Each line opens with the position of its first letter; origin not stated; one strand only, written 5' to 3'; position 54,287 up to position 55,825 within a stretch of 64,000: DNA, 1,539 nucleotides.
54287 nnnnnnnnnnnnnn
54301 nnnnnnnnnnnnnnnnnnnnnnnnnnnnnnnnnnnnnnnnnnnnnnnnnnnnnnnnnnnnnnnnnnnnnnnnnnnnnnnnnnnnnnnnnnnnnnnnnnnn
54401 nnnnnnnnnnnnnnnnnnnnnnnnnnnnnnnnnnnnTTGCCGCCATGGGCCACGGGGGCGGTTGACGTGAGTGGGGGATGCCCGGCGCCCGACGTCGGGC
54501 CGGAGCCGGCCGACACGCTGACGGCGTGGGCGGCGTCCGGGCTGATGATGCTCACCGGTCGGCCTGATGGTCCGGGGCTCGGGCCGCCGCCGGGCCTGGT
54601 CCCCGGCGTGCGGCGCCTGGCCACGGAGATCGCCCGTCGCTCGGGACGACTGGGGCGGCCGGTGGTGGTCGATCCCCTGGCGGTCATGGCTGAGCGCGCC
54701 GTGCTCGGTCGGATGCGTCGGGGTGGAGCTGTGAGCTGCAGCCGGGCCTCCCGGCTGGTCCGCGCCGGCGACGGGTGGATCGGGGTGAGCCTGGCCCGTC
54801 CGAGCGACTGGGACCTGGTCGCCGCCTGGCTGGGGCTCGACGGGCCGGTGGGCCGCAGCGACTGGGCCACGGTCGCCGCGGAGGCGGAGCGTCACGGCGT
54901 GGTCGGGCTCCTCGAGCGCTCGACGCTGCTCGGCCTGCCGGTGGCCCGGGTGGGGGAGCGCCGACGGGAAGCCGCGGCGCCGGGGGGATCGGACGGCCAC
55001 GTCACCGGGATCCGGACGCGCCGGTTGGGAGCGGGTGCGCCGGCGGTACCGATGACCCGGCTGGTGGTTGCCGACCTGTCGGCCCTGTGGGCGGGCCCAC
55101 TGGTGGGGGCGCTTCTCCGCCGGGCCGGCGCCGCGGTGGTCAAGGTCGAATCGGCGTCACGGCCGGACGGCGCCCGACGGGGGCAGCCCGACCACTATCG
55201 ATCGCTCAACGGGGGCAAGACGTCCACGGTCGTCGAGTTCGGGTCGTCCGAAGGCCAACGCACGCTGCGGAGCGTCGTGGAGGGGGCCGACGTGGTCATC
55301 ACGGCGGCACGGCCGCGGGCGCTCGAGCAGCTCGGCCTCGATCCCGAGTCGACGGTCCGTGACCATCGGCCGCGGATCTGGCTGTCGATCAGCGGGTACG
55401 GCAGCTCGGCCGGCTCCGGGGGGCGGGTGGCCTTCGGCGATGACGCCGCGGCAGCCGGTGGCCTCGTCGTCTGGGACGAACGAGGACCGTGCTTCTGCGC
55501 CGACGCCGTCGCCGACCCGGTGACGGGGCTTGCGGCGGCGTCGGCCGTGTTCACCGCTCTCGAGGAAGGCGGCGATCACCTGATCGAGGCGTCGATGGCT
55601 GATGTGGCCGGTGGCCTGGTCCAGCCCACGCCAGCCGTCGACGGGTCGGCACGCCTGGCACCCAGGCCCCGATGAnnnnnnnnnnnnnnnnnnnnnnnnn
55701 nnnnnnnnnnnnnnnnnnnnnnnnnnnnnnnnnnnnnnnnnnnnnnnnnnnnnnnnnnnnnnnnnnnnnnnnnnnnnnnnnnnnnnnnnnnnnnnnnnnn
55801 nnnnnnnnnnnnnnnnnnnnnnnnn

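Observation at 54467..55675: CaiB-family CoA-transferase-like protein with circularly permuted (duplication-truncation type) segment order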

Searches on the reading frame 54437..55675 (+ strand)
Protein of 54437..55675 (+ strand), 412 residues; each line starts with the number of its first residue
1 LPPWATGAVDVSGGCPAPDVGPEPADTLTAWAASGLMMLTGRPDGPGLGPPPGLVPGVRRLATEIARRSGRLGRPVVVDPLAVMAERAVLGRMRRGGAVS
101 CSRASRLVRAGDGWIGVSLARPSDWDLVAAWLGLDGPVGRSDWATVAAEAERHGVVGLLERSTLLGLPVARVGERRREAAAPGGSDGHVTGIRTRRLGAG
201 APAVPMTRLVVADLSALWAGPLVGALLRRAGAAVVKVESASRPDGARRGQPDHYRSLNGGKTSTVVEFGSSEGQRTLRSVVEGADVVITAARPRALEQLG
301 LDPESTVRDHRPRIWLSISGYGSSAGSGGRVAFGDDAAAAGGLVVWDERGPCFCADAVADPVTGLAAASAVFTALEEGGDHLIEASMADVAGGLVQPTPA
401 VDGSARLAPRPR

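Call 3: search_protein_families(library=pfam, proteins=[window:54437-55675:+], max_evalue=1)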
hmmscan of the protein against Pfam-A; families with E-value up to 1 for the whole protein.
window:54437-55675:+ (412 aa): 1 family
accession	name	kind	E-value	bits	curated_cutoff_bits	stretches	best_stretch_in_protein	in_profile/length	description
PF02515.22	CoA_transf_3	-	6.2e-36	124.7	23.3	2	209-400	4-208/366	CoA-transferase family III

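Call 4: search_protein_families(library=ncbifam, proteins=[window:54437-55675:+], max_evalue=1)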
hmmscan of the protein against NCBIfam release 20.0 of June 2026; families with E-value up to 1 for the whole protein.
window:54437-55675:+ (412 aa): 6 families
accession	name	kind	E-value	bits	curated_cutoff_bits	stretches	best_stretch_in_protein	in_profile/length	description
NF052585.1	SucGlutTfsCaiB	equivalog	8.6e-15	54.2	750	1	204-378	6-200/394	succinate--glutarate CoA-transferase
NF003809.0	PRK05398.1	subfamily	3.5e-13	48.9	442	1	208-377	7-186/416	formyl-CoA transferase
NF041294.1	Scnl_mescCoAtase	equivalog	2.1e-12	46.9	700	1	208-324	6-132/381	succinyl-CoA:mesaconate CoA-transferase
TIGR03253.1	oxalate_frc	equivalog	1e-11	44.2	504.2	1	205-377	3-185/416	formyl-CoA transferase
NF008511.0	PRK11430.1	equivalog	3.6e-11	42.8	522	1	205-329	9-139/381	CoA:oxalate CoA-transferase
NF002914.1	PRK03525.1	equivalog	0.00011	21.3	413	1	218-375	22-182/400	L-carnitine CoA-transferase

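Call 7: find_homologous_proteins(query=window:54437-55675:+, max_evalue=0.001)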
Query window:54437-55675:+ (412 aa): 3402 proteins with E <= 0.001 among 8000 candidates; the best 120 are listed.
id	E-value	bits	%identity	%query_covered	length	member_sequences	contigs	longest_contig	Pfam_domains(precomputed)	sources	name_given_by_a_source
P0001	2.1e-252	856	100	98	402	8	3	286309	PF02515.23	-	-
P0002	3.2e-151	522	70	92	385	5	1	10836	PF02515.23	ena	-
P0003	3.7e-145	502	66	97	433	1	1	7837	PF02515.23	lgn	-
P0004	7.7e-139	482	68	90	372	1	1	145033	PF02515.23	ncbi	ncbi:MAG: CoA transferase [Acidimicrobiales bacterium]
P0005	8.7e-139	481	64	93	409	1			PF02515.23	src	-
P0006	1.4e-136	474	66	89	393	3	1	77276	PF02515.23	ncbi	ncbi:MAG: CoA transferase [Acidimicrobiales bacterium]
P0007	1.4e-135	471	68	87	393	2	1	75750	PF02515.23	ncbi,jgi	ncbi:MAG: CoA transferase [Acidimicrobiales bacterium]|jgi:crotonobetainyl-CoA:carnitine CoA-transfe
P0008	1.1e-132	461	64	91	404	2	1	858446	PF02515.23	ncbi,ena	-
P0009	2.3e-132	460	64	87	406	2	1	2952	PF02515.23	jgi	-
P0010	6.7e-131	455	64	89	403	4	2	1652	PF02515.23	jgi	-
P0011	2.3e-130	454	66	91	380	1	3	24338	PF02515.23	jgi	jgi:hypothetical protein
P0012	1.2e-129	451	64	88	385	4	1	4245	PF02515.23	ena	-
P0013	3.0e-129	450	64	92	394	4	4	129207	PF02515.23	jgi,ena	-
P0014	1.6e-128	448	62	93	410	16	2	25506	PF02515.23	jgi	-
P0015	3.1e-128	447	64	89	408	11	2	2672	PF02515.23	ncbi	-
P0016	1.0e-127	445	59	93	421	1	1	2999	PF02515.23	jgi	jgi:crotonobetainyl-CoA:carnitine CoA-transferase CaiB-like acyl-CoA transferase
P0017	3.1e-124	433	59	93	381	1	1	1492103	PF02515.23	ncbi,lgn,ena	-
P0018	3.4e-124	433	59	93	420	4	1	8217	PF02515.23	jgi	jgi:crotonobetainyl-CoA:carnitine CoA-transferase CaiB-like acyl-CoA transferase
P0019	9.8e-124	432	59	93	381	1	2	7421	PF02515.23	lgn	-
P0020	5.8e-123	429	60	90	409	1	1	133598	PF02515.23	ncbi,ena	-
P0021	2.6e-122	427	57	95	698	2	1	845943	PF02515.23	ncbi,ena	-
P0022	9.4e-122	425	60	89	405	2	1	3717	PF02515.23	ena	-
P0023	3.5e-121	423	61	89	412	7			PF02515.23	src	-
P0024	5.8e-121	423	60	89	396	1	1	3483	PF02515.23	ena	-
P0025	2.5e-120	421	60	92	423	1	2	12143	PF02515.23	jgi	jgi:hypothetical protein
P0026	1.8e-119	418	60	88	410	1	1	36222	PF02515.23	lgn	-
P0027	1.9e-118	414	64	82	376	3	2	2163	PF02515.23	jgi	jgi:hypothetical protein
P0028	1.9e-118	414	61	89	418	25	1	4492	PF02515.23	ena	-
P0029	4.9e-118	413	58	94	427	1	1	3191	PF02515.23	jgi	jgi:hypothetical protein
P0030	5.1e-117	410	59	91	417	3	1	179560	PF02515.23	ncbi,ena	-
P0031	1.9e-116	408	58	91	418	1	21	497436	PF02515.23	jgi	jgi:hypothetical protein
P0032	5.2e-116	406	57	93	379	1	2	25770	PF02515.23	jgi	-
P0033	6.7e-116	406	56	94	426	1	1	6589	PF02515.23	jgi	jgi:hypothetical protein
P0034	6.7e-116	406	60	92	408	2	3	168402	PF02515.23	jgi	-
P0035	7.5e-116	406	56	93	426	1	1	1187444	PF02515.23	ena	-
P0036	1.3e-115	405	58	90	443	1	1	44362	PF02515.23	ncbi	-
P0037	2.0e-115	404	57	89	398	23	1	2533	PF02515.23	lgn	-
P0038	2.1e-115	404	57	91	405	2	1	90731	PF02515.23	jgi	jgi:hypothetical protein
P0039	6.0e-115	403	59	89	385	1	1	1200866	PF02515.23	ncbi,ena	-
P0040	8.0e-115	402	57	93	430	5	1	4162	PF02515.23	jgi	-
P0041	2.0e-114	401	57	88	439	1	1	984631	PF02515.23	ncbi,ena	-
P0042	4.0e-114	400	58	89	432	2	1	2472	PF02515.23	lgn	-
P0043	5.0e-114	400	63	82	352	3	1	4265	PF02515.23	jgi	jgi:hypothetical protein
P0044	5.2e-114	400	57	89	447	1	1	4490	PF02515.23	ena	-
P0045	6.4e-114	399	57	91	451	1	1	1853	PF02515.23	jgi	jgi:hypothetical protein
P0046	6.5e-114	399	60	89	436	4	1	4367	PF02515.23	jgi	-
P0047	8.7e-114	399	55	92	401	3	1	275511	PF02515.23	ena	-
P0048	9.2e-114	399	57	89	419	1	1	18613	PF02515.23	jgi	jgi:hypothetical protein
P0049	3.7e-113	397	61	89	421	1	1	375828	PF02515.23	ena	-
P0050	6.5e-113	396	55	93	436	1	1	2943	PF02515.23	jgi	-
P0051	8.2e-113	396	59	90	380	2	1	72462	PF02515.23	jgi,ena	-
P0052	1.0e-112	396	63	83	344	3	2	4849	PF02515.23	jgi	jgi:hypothetical protein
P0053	1.4e-112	395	57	89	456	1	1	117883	PF02515.23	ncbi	-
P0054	1.6e-112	395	57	89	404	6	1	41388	PF02515.23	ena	-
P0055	1.7e-112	395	57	89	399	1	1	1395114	PF02515.23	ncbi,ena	-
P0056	4.3e-112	393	56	93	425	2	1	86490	PF02515.23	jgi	jgi:hypothetical protein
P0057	5.1e-112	393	58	86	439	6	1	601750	PF02515.23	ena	-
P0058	6.5e-112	393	56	91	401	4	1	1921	PF02515.23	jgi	jgi:hypothetical protein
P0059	6.6e-112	393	59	90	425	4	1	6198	PF02515.23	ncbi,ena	-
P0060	7.7e-112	393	61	89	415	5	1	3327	PF02515.23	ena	-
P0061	7.9e-112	393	56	90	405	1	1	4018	PF02515.23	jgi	jgi:hypothetical protein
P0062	8.0e-112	393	55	94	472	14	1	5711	PF02515.23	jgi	jgi:crotonobetainyl-CoA:carnitine CoA-transferase CaiB-like acyl-CoA transferase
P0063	8.3e-112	392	58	85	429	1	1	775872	PF02515.23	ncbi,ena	-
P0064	3.9e-111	390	56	91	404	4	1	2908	PF02515.23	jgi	jgi:hypothetical protein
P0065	8.6e-111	389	56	89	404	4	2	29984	PF02515.23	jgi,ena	-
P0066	1.3e-110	389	56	94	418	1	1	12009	PF02515.23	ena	-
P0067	2.4e-110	388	56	94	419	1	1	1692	PF02515.23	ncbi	-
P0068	4.6e-110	387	56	85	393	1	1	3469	PF02515.23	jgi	jgi:hypothetical protein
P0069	5.5e-110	386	56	93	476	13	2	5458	PF02515.23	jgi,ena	-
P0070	6.4e-110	386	54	92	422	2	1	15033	PF02515.23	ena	-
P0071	8.0e-110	386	56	94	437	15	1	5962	PF02515.23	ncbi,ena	-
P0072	1.3e-109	385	56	92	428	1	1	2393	PF02515.23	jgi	jgi:hypothetical protein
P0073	1.4e-109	385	58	88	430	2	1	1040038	PF02515.23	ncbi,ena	-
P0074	1.6e-109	385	55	91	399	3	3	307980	PF02515.23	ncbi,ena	-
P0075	3.1e-109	384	56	92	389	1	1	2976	PF02515.23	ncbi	-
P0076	3.8e-109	384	54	91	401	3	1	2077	PF02515.23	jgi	jgi:hypothetical protein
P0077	4.6e-109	383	56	90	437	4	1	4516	PF02515.23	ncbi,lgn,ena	-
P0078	1.1e-108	382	58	88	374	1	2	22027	PF02515.23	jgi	jgi:hypothetical protein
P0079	1.8e-108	382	57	92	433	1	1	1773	PF02515.23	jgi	jgi:CoA-transferase family III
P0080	2.9e-108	381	58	82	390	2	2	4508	PF02515.23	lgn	-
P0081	3.3e-108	381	55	92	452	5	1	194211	PF02515.23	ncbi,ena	-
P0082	4.6e-108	380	54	94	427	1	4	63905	PF02515.23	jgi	jgi:hypothetical protein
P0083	5.3e-108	380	53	94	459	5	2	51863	PF02515.23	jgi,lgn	jgi:hypothetical protein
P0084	1.2e-107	379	53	90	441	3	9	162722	PF02515.23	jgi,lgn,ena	jgi:hypothetical protein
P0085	3.8e-107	377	56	92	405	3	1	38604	PF02515.23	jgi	jgi:hypothetical protein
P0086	4.2e-107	377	52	92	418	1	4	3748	PF02515.23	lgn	-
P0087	5.8e-107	377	57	87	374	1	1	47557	PF02515.23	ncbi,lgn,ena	-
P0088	1.1e-106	376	56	90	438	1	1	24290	PF02515.23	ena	-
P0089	3.1e-106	374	55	88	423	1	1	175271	PF02515.23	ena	-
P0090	6.1e-106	373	54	92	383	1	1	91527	PF02515.23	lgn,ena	-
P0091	9.0e-106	373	55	87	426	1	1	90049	PF02515.23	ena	-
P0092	1.5e-105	372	53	88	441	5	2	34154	PF02515.23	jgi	jgi:hypothetical protein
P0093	4.0e-105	370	57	87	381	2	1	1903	PF02515.23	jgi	jgi:hypothetical protein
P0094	5.4e-105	370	58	83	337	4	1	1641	PF02515.23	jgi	jgi:hypothetical protein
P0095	1.0e-104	369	54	86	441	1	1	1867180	PF02515.23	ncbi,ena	-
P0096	1.2e-104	369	62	72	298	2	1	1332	PF02515.23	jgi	jgi:hypothetical protein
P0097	1.3e-104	369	55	87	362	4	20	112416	PF02515.23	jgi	jgi:hypothetical protein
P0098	1.9e-104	368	55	90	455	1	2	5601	PF02515.23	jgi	jgi:hypothetical protein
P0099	2.5e-104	368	54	88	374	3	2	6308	PF02515.23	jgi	-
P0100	4.4e-104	367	53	88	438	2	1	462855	PF02515.23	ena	-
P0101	5.8e-104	367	52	92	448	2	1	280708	PF02515.23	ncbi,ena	-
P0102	6.2e-104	367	53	94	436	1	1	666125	PF02515.23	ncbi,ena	-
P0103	1.3e-103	365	53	90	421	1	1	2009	PF02515.23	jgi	jgi:hypothetical protein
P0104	1.3e-103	365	54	90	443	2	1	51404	PF02515.23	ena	-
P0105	1.8e-103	365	53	90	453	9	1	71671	PF02515.23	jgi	jgi:hypothetical protein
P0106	5.3e-103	363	53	90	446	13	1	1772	PF02515.23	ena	-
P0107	6.0e-103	363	51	91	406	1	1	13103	PF02515.23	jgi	jgi:hypothetical protein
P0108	2.8e-102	361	53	93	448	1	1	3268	PF02515.23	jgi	jgi:hypothetical protein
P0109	2.9e-102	361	56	88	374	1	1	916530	PF02515.23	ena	-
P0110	7.9e-102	360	51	95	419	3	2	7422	PF02515.23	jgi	jgi:hypothetical protein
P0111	1.2e-101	359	52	89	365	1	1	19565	PF02515.23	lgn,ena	-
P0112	3.5e-101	357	55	88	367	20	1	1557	PF02515.23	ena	-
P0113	4.1e-101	357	52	95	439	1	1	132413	PF02515.23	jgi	jgi:hypothetical protein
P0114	1.9e-100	355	57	84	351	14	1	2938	PF02515.23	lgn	-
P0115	2.5e-100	355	52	93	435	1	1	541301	PF02515.23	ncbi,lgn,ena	-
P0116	3.4e-100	354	52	90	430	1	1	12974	PF02515.23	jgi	jgi:hypothetical protein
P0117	3.8e-100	354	51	90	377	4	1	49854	PF02515.23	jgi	jgi:hypothetical protein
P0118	3.9e-100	354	53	83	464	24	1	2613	PF02515.23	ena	-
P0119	5.3e-100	354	55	88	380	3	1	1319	PF02515.23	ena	-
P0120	7.2e-100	353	54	85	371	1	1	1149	PF02515.23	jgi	jgi:hypothetical protein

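Call 11: search_solved_structures(query=A1, max_evalue=0.01, show_alignments=2)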
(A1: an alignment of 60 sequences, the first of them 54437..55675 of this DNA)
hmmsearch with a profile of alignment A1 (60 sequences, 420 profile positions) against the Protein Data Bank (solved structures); distinct sequences matched with E-value up to 0.01: 35.
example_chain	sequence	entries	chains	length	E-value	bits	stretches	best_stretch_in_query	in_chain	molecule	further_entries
4ed9_A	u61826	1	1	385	3.2e-28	101.8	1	188-396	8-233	CAIB/BAIF family protein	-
5yit_A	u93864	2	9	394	4.3e-27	98.1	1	184-400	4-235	CoA transferase III | Uncharacterized protein Rv3272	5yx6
10uh_A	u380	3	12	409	1.2e-26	96.7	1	188-375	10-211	Formyl-coenzyme a transferase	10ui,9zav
5yiy_A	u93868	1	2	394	6.9e-26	94.2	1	184-400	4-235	CoA transferase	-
4hl6_A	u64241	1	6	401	1.5e-20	76.6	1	180-378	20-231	Uncharacterized protein YfdE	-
9br6_A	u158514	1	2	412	1e-19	73.8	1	186-361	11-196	Succinate--hydroxymethylglutarate CoA-transferase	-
9br7_A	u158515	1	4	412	1e-19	73.8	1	186-361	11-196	Succinate--hydroxymethylglutarate CoA-transferase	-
9fn0_B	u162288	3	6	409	7.3e-19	71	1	187-330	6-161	Subunit of Benzylsuccinate CoA-transferase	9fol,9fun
2vjq_A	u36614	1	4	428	9.6e-19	70.6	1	189-384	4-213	FORMYL-COENZYME A TRANSFERASE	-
1p5h_A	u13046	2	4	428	1e-18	70.6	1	189-384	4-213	Formyl-coenzyme A transferase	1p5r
2vjk_A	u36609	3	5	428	1.3e-18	70.2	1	189-384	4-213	FORMYL-COENZYME A TRANSFERASE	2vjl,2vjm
2vjn_A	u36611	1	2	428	1.3e-18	70.2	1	189-384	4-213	FORMYL-COENZYME A TRANSFERASE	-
2vjp_A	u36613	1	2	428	1.4e-18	70.1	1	189-384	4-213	FORMYL-COENZYME A TRANSFERASE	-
2vjo_A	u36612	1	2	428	1.4e-18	70.1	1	189-384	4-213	FORMYL-COENZYME A TRANSFERASE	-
1t4c_A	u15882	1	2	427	1.5e-18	70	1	190-384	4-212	Formyl-CoA:oxalate CoA-transferase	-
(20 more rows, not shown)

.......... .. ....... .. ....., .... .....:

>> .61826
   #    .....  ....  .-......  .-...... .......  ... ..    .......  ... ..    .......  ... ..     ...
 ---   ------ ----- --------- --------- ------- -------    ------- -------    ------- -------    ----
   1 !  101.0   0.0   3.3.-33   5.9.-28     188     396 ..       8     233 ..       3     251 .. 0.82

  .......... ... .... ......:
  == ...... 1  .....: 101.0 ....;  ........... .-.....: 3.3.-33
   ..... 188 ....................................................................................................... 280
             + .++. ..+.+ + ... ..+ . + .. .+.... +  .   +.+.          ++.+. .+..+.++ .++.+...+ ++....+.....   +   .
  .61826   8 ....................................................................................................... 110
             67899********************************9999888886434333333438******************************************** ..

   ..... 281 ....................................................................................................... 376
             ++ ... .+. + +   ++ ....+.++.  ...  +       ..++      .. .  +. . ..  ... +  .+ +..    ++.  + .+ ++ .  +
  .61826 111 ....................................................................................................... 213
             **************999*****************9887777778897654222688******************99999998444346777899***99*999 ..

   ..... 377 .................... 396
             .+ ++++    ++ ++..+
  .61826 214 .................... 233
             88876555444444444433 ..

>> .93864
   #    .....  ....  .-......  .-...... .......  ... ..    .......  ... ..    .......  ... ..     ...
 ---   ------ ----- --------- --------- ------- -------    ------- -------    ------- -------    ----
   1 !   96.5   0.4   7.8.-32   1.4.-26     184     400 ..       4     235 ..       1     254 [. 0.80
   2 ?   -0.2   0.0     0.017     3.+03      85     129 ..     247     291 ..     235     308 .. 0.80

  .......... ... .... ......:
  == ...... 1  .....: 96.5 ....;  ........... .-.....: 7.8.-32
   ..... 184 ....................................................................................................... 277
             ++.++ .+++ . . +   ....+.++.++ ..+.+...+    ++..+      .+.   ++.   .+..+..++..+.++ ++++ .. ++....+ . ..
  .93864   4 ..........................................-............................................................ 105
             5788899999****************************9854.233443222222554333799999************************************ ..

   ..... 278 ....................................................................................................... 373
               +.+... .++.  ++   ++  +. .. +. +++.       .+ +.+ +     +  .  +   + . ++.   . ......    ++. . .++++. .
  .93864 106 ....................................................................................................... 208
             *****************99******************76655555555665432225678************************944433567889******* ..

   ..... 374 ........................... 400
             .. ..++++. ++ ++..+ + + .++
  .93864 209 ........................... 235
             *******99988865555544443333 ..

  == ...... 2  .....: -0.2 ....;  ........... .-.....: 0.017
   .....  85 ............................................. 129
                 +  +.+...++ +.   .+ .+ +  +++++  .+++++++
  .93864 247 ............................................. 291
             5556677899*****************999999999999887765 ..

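Call 16: predict_structure(alignment_id=A1)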
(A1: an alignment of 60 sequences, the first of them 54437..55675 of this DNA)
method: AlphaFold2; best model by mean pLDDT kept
length: 412 residues; sequences in the alignment: 60
mean_pLDDT: 88.1   pTM: 0.88
mean pLDDT of the five models: 88.1, 87.4, 86.6, 86.0, 85.9
residues with pLDDT >= 90: 310; 70-90: 48; 50-70: 21; < 50: 33
segments of 3 or more residues with pLDDT < 50: 1-19, 401-412
pLDDT, mean of each block of 10 residues (from residue 1): 35 38 79 95 95 95 98 97 93 95 95 96 94 97 97 97 96 84 69 94 95 94 98 95 67 89 94 96 97 91 95 96 87 94 95 94 98 97 97 77 38 37
secondary structure, 60 per line:
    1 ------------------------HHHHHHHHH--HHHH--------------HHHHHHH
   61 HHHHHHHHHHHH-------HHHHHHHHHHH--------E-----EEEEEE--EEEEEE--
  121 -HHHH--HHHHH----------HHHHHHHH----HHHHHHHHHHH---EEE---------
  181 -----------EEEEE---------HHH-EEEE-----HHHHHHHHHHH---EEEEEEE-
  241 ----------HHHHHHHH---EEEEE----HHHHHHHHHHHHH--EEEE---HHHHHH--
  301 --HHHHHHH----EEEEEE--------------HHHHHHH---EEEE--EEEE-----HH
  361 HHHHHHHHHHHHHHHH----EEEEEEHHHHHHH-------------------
elements in order: H25-33 H36-39 H54-72 H80-90 E105-110 E113-118 H122-125 H128-132 H143-150 H155-165 E169-171 E192-196 E210-213 H219-229 E233-239 H251-258 E262-266 H271-283 E286-289 H293-298 H303-309 E314-319 H334-340 E344-347 E350-353 H359-376 E381-386 H387-393

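Call 19: fold_search(model_id=the predicted structure, library=pdb)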
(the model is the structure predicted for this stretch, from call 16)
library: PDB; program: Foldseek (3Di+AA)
matches with E <= 10: 1705; with E <= 0.001: 89
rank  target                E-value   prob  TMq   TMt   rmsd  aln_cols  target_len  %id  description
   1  5yit_C                1.3e-10  1.00  0.43  0.49   3.4       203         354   30  Crystal Structure of Hypothetical protein (Rv3272) from Mycobacterium tuberculosis (released 2018-11-07)
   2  5yit_B                1.4e-10  1.00  0.42  0.49   3.7       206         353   29  Crystal Structure of Hypothetical protein (Rv3272) from Mycobacterium tuberculosis (released 2018-11-07)
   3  5yit_E                1.4e-10  1.00  0.42  0.50   3.2       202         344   30  Crystal Structure of Hypothetical protein (Rv3272) from Mycobacterium tuberculosis (released 2018-11-07)
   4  4ed9                  3.0e-10  1.00  0.41  0.44   3.3       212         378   30  Crystal structure of a CAIB/BAIF family protein from Brucella suis (released 2012-04-25)
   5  5yiy_A                4.3e-10  1.00  0.42  0.47   3.5       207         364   28  Crystal structure of D175A mutant of Rv3272 from Mycobacterium tuberculosis (released 2018-11-07)
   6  5yit_A                4.3e-10  1.00  0.41  0.48   3.6       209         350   29  Crystal Structure of Hypothetical protein (Rv3272) from Mycobacterium tuberculosis (released 2018-11-07)
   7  5yx6_D                5.5e-10  1.00  0.43  0.49   3.1       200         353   30  Crystal structure of Rv3272 from M. tuberculosis orthorhombic form (released 2018-11-07)
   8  5yiy_B                5.8e-10  1.00  0.43  0.48   3.3       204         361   30  Crystal structure of D175A mutant of Rv3272 from Mycobacterium tuberculosis (released 2018-11-07)
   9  5yit_D                7.0e-10  1.00  0.43  0.50   3.1       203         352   30  Crystal Structure of Hypothetical protein (Rv3272) from Mycobacterium tuberculosis (released 2018-11-07)
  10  5yx6_B                9.5e-10  1.00  0.40  0.47   3.8       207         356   28  Crystal structure of Rv3272 from M. tuberculosis orthorhombic form (released 2018-11-07)
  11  5yx6_C                1.3e-09  1.00  0.42  0.49   3.3       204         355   29  Crystal structure of Rv3272 from M. tuberculosis orthorhombic form (released 2018-11-07)
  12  5yx6_A                2.0e-09  1.00  0.41  0.46   3.8       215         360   29  Crystal structure of Rv3272 from M. tuberculosis orthorhombic form (released 2018-11-07)
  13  9br7_C                4.3e-09  1.00  0.42  0.43   2.6       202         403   25  Crystal structure of human succinyl-CoA:glutarate-CoA transferase (SUGCT) in complex with Losartan carboxylic acid (released 2024-08-07)
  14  9zav_B                6.2e-09  1.00  0.43  0.44   2.9       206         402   28  Crystal structure of Formyl-coenzyme A transferase from Brucella melitensis in complex with succinate (released 2025-12-03)
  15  9br6_B                7.0e-09  1.00  0.41  0.42   5.1       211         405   24  Crystal structure of human succinyl-CoA:glutarate-CoA transferase (SUGCT) (released 2024-08-07)
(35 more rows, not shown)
